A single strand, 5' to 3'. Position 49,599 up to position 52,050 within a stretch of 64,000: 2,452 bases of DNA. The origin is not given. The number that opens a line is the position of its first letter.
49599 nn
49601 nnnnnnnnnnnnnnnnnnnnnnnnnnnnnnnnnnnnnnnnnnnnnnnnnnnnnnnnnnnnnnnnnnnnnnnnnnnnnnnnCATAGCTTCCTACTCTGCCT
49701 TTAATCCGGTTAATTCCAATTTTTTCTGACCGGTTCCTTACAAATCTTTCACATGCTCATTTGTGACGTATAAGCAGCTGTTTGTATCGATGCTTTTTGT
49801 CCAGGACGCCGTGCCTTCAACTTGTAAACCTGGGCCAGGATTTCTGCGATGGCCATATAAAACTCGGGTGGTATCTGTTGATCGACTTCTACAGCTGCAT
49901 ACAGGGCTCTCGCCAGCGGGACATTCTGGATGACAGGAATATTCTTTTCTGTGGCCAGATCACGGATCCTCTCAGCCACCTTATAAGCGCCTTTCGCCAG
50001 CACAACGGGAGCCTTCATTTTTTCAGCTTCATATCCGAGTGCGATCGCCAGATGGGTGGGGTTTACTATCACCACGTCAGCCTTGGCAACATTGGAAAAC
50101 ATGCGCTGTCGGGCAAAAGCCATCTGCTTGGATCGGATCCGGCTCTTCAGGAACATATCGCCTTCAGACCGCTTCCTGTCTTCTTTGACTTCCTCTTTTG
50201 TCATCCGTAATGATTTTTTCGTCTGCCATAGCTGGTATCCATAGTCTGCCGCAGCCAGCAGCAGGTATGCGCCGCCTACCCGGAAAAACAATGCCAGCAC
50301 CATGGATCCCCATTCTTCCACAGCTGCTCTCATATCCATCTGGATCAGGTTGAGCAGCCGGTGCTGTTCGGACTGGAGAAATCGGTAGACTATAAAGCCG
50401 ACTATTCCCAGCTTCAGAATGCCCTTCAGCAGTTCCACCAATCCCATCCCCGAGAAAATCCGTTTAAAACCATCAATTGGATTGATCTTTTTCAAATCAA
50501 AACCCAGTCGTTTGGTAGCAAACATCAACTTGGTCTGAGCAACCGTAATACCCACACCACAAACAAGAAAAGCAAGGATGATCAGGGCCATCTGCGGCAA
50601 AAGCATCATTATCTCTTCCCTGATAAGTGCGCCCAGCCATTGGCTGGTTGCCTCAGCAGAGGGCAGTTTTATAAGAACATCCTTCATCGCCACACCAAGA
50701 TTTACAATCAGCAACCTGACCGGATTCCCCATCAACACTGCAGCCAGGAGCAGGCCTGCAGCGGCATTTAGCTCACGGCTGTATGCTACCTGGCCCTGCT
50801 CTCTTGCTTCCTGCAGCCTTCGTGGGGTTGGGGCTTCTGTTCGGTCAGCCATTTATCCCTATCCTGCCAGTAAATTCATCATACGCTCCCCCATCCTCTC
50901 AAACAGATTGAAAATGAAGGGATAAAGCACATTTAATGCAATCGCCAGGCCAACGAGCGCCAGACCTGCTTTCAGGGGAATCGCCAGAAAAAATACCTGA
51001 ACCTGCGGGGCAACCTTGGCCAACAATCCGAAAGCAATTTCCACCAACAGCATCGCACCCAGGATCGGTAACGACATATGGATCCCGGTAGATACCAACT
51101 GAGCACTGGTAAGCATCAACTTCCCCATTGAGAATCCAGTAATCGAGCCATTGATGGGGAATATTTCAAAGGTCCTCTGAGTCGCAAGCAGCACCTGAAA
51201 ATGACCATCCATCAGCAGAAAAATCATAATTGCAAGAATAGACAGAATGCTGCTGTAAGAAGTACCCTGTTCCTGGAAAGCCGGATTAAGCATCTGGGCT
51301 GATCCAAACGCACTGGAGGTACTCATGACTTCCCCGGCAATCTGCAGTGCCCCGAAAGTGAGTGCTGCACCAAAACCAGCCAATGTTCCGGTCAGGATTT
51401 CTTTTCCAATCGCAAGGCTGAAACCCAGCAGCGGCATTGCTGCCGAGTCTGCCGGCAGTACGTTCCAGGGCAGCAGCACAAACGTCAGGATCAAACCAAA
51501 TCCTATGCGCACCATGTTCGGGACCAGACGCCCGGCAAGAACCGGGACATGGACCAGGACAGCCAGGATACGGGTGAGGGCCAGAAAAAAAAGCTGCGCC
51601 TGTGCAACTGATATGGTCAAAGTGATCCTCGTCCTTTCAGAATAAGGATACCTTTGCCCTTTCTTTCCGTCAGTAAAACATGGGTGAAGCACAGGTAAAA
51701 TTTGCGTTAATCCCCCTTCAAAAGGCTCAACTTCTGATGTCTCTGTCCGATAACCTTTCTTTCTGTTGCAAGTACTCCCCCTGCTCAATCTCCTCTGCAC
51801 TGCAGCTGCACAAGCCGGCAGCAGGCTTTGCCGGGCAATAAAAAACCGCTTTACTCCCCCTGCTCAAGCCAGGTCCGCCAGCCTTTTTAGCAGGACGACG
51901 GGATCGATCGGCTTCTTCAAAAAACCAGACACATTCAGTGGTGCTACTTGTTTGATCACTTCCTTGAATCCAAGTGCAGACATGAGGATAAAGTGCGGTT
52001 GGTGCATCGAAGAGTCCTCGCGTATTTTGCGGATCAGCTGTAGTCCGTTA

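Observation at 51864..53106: HDOD protein plus Asp-to-Glu pseudo-receiver inserted inside the export-gate operon between fliQ and fliR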

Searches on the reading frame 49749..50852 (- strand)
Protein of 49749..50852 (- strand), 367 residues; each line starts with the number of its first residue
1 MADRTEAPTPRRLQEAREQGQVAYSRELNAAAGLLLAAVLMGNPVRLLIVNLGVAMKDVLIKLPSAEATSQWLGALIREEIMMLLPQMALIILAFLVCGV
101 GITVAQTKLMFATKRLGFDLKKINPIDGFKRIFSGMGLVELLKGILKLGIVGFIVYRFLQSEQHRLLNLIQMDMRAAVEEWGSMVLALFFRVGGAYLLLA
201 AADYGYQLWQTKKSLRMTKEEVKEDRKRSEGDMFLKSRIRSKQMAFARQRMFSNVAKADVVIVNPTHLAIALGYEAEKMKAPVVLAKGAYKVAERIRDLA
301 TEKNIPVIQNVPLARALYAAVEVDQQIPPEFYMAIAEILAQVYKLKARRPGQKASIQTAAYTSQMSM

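Call 3: search_protein_families(library=pfam, proteins=[window:49749-50852:-], max_evalue=0.01)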
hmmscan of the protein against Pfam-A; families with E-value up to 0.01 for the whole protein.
window:49749-50852:- (367 aa): 1 family
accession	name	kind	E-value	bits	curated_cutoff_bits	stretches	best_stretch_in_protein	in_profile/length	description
PF01312.24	Bac_export_2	-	1.7e-115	386.3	24.4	1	3-342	2-335/335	FlhB HrpN YscU SpaS Family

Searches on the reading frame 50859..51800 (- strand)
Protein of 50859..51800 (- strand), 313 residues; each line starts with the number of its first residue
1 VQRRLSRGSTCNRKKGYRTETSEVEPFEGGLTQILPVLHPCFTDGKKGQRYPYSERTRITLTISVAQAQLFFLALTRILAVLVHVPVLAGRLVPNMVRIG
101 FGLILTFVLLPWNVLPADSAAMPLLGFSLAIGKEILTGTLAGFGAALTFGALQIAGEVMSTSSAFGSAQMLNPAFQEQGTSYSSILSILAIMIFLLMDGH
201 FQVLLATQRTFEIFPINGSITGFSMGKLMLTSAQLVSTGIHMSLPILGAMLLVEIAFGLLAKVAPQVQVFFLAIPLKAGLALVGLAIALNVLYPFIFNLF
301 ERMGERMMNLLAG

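Call 3: search_protein_families(library=pfam, proteins=[window:50859-51800:-], max_evalue=0.01)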
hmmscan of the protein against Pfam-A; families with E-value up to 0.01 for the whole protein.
window:50859-51800:- (313 aa): 1 family
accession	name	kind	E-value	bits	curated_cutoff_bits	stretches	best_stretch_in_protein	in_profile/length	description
PF01311.25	Bac_export_1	-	6.5e-49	167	27.8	1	70-303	3-230/230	Bacterial export proteins, family 1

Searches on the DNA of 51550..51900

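Call 80: search_rna_families(source=window, start=51550, end=51900, threshold=evalue, max_evalue=1)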
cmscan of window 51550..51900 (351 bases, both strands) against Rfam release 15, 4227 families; matches with E-value up to 1: 0.
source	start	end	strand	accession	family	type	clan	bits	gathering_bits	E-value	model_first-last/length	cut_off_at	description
